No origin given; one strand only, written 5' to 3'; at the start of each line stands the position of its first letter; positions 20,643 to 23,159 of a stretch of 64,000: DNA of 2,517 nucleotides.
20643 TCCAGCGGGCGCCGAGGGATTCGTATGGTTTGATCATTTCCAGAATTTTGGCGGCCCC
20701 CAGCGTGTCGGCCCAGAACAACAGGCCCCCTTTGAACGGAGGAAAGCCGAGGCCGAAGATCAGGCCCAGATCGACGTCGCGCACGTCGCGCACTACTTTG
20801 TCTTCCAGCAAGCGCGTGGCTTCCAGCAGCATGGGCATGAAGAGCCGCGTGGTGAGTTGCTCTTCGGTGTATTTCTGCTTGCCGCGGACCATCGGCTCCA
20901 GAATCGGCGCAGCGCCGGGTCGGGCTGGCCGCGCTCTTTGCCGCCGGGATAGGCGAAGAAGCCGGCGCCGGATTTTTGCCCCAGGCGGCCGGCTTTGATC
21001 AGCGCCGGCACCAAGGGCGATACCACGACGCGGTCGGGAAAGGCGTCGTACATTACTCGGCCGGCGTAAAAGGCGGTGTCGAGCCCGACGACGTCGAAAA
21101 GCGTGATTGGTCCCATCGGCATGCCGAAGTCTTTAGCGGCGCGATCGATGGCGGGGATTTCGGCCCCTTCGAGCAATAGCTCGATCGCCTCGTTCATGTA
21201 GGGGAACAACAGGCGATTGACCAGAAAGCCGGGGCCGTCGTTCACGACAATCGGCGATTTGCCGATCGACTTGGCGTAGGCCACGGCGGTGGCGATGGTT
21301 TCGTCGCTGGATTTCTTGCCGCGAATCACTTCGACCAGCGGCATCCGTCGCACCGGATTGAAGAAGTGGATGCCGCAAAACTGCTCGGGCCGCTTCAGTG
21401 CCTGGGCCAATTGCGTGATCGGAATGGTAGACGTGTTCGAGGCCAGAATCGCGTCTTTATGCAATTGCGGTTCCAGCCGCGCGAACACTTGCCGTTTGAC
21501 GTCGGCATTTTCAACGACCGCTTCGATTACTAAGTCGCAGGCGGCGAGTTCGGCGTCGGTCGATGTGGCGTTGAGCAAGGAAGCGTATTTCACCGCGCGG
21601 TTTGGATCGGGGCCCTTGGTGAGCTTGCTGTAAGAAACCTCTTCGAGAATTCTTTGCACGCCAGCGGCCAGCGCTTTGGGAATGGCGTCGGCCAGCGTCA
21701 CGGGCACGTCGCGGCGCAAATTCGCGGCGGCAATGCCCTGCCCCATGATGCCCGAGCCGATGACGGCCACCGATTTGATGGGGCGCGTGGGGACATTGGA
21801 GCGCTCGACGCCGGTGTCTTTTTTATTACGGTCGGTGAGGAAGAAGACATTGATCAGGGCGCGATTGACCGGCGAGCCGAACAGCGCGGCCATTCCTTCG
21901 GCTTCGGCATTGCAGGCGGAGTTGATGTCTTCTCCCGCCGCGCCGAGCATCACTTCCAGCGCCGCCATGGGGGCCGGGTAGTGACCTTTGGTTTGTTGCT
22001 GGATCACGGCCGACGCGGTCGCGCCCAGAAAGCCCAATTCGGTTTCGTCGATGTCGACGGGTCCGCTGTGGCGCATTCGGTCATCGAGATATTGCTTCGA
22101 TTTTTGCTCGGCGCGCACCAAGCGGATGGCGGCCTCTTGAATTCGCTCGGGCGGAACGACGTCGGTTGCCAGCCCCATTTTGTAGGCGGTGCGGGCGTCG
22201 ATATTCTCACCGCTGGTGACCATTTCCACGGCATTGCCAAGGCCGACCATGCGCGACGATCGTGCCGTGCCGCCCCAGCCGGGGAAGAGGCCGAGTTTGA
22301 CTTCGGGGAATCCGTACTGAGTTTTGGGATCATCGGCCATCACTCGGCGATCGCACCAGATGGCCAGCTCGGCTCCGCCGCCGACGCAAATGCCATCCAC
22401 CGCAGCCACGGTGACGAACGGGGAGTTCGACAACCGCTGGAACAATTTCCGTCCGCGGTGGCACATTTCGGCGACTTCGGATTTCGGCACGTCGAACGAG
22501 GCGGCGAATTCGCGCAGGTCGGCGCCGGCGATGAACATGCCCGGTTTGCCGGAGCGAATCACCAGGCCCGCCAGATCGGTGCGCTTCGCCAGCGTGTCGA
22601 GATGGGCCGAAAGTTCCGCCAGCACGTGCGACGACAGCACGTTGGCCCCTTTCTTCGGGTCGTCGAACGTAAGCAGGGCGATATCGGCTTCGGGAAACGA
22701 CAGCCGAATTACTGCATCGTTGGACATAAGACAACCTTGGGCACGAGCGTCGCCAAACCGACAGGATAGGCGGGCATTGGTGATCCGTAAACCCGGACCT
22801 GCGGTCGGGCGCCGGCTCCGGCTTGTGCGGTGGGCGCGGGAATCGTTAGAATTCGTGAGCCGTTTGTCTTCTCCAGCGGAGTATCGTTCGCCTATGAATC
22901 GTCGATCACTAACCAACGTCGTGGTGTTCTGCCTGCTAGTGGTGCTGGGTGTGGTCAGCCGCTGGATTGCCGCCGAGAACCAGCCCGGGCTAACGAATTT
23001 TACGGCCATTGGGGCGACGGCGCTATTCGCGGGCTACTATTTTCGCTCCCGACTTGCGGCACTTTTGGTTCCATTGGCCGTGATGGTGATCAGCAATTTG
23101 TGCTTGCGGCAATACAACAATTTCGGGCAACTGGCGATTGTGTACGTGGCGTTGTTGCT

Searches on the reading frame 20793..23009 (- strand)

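Call 13: search_protein_families(library=pfam, proteins=[window:20793-23009:-], max_evalue=0.001)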
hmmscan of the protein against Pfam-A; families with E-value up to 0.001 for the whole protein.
window:20793-23009:- (738 aa): 5 families
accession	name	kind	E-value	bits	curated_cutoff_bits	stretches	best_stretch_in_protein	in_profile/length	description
PF02737.24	3HCDH_N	-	4.9e-57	193.2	22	1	413-591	1-179/180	3-hydroxyacyl-CoA dehydrogenase, NAD binding domain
PF00378.25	ECH_1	-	4.4e-37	128.2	27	1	108-300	4-189/251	Enoyl-CoA hydratase/isomerase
PF00725.27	3HCDH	-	6.4e-28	97.6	22.1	1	594-687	1-97/97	3-hydroxyacyl-CoA dehydrogenase, C-terminal domain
PF16113.10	ECH_2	-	1.6e-25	90.7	27.2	1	112-314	3-201/335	Enoyl-CoA hydratase/isomerase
PF03446.21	NAD_binding_2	-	4.3e-05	24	21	1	414-533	2-99/161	NAD binding domain of 6-phosphogluconate dehydrogenase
